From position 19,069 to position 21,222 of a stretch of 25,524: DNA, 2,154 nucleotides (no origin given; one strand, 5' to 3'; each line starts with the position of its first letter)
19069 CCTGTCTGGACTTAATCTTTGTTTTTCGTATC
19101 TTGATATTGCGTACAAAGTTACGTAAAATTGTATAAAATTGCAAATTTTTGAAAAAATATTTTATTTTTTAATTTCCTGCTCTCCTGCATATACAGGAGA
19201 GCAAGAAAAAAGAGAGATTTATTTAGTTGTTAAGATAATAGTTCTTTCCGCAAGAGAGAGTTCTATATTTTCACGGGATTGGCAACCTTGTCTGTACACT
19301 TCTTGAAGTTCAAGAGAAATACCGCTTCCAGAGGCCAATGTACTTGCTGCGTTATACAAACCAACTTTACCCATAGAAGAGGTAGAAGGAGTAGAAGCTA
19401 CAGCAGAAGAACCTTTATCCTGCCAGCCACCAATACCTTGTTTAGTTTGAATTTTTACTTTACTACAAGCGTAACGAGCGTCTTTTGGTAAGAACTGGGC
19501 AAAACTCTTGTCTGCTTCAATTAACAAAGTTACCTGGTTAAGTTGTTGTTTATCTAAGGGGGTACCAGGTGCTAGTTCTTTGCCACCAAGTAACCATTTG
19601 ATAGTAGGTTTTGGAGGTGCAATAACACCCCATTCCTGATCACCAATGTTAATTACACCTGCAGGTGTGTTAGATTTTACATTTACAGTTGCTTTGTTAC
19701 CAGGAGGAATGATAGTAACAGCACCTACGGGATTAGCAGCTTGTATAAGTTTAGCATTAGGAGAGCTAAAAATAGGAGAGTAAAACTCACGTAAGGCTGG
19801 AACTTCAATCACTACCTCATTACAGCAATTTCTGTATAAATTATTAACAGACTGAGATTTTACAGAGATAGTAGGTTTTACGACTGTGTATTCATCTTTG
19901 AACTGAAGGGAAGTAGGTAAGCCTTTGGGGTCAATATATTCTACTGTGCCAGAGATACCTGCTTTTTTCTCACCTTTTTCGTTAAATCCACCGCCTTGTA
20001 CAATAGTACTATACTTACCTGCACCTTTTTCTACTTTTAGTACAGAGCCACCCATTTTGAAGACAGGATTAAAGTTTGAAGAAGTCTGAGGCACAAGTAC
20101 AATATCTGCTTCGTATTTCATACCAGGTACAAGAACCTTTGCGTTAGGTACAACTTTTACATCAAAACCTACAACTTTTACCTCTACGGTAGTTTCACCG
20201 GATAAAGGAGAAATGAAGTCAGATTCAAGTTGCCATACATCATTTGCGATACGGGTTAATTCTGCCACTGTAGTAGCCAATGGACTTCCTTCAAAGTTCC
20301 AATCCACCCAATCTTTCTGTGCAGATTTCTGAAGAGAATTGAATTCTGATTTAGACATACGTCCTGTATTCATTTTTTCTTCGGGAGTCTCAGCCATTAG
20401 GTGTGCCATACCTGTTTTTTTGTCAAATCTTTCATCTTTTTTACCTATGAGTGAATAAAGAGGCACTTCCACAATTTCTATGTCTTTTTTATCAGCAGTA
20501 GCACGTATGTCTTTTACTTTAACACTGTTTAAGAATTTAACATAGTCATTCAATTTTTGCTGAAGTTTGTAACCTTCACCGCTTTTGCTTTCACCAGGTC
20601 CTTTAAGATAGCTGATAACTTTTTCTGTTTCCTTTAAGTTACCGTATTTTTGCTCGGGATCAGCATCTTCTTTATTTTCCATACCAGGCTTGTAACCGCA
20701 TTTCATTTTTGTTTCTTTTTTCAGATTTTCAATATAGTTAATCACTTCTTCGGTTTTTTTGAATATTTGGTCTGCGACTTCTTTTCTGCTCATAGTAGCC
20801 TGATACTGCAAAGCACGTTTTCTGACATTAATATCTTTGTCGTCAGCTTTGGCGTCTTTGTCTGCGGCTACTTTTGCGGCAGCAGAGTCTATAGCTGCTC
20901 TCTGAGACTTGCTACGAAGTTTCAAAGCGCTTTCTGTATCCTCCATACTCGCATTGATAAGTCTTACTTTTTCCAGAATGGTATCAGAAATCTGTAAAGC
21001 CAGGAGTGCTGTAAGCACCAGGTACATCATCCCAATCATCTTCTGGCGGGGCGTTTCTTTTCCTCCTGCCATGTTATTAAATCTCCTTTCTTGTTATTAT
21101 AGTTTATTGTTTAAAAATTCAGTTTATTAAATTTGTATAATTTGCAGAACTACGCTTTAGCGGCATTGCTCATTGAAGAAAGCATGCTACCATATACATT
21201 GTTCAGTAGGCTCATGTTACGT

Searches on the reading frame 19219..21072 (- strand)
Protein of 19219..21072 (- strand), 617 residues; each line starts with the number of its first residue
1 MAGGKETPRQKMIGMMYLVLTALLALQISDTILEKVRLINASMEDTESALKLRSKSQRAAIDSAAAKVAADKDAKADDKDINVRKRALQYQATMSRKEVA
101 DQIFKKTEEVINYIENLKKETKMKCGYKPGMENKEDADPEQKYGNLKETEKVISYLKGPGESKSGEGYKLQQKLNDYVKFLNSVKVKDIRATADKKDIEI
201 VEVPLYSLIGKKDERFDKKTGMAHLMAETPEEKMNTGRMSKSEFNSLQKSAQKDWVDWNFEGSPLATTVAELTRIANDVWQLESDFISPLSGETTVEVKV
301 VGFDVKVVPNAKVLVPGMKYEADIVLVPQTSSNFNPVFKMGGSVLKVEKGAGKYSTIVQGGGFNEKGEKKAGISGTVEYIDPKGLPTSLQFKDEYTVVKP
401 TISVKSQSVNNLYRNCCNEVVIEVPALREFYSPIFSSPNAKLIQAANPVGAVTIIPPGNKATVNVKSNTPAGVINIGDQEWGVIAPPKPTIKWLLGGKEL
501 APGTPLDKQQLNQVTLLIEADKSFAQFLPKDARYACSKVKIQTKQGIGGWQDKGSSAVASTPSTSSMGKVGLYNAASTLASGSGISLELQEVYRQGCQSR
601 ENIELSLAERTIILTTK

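Call 24: find_homologous_proteins(query=window:19219-21072:-, max_evalue=1e-30)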
Query window:19219-21072:- (617 aa): 2145 proteins with E <= 1e-30 among 8000 candidates; the best 120 are listed.
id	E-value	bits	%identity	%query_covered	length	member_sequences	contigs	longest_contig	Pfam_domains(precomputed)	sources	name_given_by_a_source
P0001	0.0e+0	1261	92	100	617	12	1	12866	PF12081.14,PF21602.4,PF21601.4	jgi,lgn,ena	-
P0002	0.0e+0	1253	92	100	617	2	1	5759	PF12081.14,PF21602.4,PF21601.4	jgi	-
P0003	0.0e+0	1223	90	100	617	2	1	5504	PF12081.14,PF21602.4,PF21601.4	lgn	-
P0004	0.0e+0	1134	89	93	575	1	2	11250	PF12081.14,PF21602.4,PF21601.4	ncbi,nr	ncbi:MAG: hypothetical protein NZ455_13085 [Bacteroidia bacterium]|nr:hypothetical protein [Bacteroi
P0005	5.1e-269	912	73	93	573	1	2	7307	PF12081.14,PF21602.4,PF21601.4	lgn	-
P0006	2.9e-65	239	34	87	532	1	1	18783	PF12080.15,PF12081.14,PF21602.4,PF21601.4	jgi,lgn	jgi:gliding motility-associated protein GldM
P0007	7.6e-65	238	33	87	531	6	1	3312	PF12080.15,PF12081.14,PF21602.4,PF21601.4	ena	-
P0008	1.1e-64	237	34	87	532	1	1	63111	PF12080.15,PF12081.14,PF21602.4,PF21601.4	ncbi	-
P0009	5.0e-62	228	35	87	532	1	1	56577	PF12080.15,PF12081.14,PF21602.4,PF21601.4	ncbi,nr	ncbi:MAG: gliding motility protein GldM [Cytophagales bacterium]|nr:MAG: gliding motility protein Gl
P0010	1.3e-61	227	32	88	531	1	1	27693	PF12080.15,PF12081.14,PF21602.4,PF21601.4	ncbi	-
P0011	1.4e-61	227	33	87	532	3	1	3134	PF12080.15,PF12081.14,PF21602.4,PF21601.4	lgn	-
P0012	5.5e-59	218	33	87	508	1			PF12081.14,PF21602.4,PF21601.4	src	-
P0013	5.7e-59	218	32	89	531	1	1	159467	PF12080.15,PF12081.14,PF21602.4,PF21601.4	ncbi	ncbi:MAG: gliding motility protein GldM [Cytophagaceae bacterium]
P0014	1.2e-58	217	32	100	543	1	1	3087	PF12080.15,PF12081.14,PF21602.4,PF21601.4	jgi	jgi:gliding motility-associated protein GldM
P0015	1.2e-58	217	33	96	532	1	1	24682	PF12080.15,PF12081.14,PF21602.4,PF21601.4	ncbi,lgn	ncbi:MAG: gliding motility protein GldM [Cytophagaceae bacterium]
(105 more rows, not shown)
